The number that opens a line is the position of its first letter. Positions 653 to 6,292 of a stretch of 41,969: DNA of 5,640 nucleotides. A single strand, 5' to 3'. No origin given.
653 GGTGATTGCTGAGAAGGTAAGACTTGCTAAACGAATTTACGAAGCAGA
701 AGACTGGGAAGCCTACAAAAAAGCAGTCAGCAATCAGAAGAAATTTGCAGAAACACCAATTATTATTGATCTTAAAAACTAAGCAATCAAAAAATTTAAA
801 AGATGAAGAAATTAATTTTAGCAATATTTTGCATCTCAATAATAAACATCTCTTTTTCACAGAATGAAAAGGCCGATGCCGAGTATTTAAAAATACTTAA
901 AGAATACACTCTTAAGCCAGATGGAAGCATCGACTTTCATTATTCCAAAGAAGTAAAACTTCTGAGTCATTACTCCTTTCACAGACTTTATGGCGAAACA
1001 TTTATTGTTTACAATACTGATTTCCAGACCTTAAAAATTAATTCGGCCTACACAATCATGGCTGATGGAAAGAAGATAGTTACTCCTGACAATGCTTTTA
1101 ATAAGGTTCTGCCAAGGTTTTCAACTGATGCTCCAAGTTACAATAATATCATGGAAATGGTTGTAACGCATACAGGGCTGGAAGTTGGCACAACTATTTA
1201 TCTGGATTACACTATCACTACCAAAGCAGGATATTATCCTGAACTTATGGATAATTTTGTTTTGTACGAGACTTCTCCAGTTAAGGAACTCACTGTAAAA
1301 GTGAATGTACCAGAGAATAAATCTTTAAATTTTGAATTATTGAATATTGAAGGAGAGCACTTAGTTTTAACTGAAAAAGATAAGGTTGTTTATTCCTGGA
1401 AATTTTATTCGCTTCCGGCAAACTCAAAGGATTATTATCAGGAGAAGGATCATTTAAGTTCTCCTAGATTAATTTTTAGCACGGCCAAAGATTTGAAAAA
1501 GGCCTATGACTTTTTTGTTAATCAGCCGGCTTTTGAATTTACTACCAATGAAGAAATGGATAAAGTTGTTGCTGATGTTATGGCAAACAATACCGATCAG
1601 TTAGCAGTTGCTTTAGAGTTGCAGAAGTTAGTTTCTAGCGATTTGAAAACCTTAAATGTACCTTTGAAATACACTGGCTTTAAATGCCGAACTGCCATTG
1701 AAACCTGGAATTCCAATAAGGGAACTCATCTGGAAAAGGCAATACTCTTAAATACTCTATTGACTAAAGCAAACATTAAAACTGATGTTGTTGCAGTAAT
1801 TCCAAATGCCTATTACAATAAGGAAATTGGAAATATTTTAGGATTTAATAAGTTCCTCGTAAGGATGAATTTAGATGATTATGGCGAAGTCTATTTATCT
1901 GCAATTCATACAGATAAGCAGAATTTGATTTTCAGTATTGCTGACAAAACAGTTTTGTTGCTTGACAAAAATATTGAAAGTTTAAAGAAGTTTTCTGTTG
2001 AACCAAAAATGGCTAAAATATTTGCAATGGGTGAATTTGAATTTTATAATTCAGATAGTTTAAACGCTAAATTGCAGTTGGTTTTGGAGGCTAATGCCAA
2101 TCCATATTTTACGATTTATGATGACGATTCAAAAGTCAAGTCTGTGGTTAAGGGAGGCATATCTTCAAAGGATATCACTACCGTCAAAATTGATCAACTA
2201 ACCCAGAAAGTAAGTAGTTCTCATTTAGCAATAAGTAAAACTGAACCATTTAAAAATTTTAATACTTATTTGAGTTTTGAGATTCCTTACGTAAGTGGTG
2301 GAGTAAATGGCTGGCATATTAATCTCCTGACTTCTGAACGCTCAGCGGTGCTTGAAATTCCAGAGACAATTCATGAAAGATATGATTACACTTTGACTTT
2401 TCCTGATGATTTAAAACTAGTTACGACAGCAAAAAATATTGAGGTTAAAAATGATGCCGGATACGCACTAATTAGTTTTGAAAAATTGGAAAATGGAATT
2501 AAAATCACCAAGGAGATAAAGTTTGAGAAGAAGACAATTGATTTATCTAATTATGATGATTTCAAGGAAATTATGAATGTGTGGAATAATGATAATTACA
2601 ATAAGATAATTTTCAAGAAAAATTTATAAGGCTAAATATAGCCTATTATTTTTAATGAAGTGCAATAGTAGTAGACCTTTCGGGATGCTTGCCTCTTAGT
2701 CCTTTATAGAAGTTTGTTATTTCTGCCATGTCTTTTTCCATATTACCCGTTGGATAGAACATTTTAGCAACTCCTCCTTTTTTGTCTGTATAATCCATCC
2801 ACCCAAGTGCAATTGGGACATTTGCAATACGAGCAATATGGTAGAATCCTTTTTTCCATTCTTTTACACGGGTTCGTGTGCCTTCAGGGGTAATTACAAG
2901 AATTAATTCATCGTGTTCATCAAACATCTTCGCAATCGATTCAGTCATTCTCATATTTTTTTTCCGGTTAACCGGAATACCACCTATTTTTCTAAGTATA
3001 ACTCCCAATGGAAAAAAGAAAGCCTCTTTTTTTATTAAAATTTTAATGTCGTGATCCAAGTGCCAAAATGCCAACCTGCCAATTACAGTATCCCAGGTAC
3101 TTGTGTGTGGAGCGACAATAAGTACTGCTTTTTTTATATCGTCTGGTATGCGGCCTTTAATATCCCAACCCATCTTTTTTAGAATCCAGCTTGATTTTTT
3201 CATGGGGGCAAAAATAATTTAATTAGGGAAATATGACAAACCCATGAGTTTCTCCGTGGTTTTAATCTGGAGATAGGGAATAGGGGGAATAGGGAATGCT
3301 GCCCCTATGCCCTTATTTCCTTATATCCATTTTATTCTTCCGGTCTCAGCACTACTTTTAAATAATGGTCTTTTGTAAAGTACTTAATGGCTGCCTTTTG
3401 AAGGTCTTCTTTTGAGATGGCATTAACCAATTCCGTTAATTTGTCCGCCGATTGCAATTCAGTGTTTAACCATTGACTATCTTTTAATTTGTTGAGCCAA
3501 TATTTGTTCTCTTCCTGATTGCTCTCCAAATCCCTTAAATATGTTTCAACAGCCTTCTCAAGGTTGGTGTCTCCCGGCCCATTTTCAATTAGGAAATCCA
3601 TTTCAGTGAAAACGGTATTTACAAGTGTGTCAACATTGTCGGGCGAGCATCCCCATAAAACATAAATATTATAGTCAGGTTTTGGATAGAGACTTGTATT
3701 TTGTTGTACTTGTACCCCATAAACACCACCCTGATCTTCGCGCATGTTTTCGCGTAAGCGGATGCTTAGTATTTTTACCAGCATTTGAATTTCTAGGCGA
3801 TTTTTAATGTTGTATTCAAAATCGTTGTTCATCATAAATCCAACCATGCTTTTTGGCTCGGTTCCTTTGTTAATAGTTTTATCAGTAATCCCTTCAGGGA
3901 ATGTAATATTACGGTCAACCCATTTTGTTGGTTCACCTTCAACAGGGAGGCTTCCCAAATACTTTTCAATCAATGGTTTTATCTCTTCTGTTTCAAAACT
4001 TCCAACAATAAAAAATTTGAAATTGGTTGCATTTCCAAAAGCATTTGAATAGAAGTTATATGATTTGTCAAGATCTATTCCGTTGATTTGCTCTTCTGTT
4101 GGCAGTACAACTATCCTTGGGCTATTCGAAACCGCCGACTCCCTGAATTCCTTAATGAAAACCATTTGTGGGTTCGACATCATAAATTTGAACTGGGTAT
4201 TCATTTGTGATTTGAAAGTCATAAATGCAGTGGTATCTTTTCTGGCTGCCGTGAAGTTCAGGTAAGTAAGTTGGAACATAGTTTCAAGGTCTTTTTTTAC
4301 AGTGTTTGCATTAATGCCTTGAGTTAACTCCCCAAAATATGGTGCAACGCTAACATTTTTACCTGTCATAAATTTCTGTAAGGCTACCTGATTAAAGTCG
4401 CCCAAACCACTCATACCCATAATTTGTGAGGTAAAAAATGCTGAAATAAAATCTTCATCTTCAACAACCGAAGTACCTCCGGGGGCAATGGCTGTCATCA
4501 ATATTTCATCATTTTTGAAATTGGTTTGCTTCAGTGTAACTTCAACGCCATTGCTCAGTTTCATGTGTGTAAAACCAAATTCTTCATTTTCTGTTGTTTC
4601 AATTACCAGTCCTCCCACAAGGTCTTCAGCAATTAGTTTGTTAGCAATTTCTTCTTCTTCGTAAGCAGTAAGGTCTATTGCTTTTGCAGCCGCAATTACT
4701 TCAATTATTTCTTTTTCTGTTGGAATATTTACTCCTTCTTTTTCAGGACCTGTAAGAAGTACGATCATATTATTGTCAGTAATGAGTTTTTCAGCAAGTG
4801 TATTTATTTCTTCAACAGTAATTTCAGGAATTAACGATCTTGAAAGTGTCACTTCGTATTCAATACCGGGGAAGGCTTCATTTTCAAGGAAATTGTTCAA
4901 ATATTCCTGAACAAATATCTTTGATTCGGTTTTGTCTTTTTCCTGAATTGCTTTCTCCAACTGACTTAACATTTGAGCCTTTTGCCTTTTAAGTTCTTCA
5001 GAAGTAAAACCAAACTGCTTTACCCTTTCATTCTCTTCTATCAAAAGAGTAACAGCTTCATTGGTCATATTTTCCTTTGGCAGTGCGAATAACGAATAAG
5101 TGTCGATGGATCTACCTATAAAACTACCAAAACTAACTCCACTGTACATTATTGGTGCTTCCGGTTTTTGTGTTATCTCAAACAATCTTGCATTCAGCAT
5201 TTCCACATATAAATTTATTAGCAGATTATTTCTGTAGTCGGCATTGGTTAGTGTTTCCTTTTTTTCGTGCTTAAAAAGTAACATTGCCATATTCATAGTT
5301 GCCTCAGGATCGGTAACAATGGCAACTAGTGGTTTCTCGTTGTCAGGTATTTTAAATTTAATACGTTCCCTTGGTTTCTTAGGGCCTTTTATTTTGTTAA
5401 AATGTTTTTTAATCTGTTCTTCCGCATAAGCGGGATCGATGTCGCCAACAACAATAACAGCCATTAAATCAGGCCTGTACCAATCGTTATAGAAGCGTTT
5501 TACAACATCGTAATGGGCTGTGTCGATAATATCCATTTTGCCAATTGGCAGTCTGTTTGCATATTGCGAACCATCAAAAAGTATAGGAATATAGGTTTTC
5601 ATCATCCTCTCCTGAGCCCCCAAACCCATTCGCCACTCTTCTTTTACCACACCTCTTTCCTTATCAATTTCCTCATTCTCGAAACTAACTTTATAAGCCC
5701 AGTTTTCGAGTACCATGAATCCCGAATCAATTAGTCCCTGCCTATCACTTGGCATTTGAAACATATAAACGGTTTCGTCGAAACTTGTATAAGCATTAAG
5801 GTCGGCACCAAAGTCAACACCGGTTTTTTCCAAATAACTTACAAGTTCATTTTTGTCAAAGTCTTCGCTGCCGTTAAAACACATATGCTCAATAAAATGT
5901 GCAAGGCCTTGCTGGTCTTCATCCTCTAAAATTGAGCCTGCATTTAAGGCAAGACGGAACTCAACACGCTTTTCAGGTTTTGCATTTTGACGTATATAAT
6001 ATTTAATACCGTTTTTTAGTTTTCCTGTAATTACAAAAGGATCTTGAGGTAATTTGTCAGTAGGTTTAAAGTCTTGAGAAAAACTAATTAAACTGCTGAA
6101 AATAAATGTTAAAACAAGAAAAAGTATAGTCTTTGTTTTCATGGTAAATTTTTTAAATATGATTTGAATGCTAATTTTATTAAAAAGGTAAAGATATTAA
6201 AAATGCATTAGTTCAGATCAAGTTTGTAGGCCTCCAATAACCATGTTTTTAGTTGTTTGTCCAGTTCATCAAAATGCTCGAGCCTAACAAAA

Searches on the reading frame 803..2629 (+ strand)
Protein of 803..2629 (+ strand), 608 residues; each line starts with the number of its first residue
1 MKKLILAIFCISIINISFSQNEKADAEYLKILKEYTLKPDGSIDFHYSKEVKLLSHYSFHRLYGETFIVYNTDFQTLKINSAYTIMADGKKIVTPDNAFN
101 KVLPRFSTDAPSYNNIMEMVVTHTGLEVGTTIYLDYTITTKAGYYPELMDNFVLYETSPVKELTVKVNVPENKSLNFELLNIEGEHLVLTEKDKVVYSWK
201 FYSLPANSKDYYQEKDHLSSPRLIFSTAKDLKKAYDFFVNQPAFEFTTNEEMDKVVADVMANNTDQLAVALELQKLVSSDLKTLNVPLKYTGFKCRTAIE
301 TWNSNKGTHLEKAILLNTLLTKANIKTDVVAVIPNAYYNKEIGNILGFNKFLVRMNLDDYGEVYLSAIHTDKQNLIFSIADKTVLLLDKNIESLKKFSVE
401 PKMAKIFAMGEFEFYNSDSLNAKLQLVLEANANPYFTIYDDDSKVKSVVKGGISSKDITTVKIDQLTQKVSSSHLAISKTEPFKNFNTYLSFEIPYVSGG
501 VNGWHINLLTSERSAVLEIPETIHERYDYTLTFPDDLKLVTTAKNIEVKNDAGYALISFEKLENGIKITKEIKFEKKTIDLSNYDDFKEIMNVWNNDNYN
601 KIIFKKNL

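Call 37: search_protein_families(library=pfam, proteins=[window:803-2629:+], max_evalue=0.0001)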
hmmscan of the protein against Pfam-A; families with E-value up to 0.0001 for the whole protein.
window:803-2629:+ (608 aa): 2 families
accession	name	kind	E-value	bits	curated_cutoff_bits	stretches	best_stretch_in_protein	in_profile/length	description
PF12969.12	DUF3857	-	3e-32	112.4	24.6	1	39-206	1-168/170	Domain of Unknown Function with PDB structure (DUF3857)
PF12970.12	DUF3858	-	9e-26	90.7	27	1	489-604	1-116/116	Domain of Unknown Function with PDB structure (DUF3858)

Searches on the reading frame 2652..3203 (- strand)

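Call 37: search_protein_families(library=pfam, proteins=[window:2652-3203:-], max_evalue=0.0001)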
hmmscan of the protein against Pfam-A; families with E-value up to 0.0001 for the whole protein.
window:2652-3203:- (183 aa): 1 family
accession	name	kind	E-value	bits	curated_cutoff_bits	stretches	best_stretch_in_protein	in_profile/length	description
PF01553.26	Acyltransferase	-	7.8e-16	58.5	23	1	24-131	13-126/132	Acyltransferase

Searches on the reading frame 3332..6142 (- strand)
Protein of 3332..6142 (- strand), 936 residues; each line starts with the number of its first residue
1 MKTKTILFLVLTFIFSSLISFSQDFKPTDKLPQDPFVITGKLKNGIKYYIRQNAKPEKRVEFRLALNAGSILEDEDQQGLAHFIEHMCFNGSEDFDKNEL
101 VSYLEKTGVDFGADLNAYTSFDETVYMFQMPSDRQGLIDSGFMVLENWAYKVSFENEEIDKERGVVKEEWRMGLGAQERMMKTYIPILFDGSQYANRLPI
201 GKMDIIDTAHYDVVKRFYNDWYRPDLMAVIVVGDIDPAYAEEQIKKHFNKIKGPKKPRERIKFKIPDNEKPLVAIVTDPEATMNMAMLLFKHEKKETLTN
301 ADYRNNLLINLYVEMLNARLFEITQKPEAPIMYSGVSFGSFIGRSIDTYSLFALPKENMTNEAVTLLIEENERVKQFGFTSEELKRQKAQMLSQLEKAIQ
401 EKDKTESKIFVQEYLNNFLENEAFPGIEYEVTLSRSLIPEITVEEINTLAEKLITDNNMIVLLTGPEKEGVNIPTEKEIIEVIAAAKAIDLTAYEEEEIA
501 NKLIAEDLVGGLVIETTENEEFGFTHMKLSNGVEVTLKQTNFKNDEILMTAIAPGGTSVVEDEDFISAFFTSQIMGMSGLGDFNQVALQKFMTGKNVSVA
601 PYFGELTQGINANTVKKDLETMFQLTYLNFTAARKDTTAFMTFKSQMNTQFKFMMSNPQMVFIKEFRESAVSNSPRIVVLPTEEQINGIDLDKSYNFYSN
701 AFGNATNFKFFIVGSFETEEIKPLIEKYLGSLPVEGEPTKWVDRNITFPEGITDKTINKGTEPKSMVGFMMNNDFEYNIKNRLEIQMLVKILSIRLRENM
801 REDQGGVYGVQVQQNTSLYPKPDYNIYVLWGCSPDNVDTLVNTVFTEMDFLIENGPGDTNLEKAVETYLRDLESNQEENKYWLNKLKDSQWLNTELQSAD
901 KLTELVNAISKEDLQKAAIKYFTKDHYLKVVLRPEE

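Call 37: search_protein_families(library=pfam, proteins=[window:3332-6142:-], max_evalue=0.0001)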
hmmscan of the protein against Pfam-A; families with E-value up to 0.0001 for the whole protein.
window:3332-6142:- (936 aa): 2 families
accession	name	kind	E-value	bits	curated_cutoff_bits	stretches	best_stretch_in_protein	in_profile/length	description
PF05193.26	Peptidase_M16_C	-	1.1e-40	139.8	23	2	211-391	4-181/181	Peptidase M16 inactive domain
PF00675.25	Peptidase_M16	-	1e-25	90.8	22.3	1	52-170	5-116/149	Insulinase (Peptidase family M16)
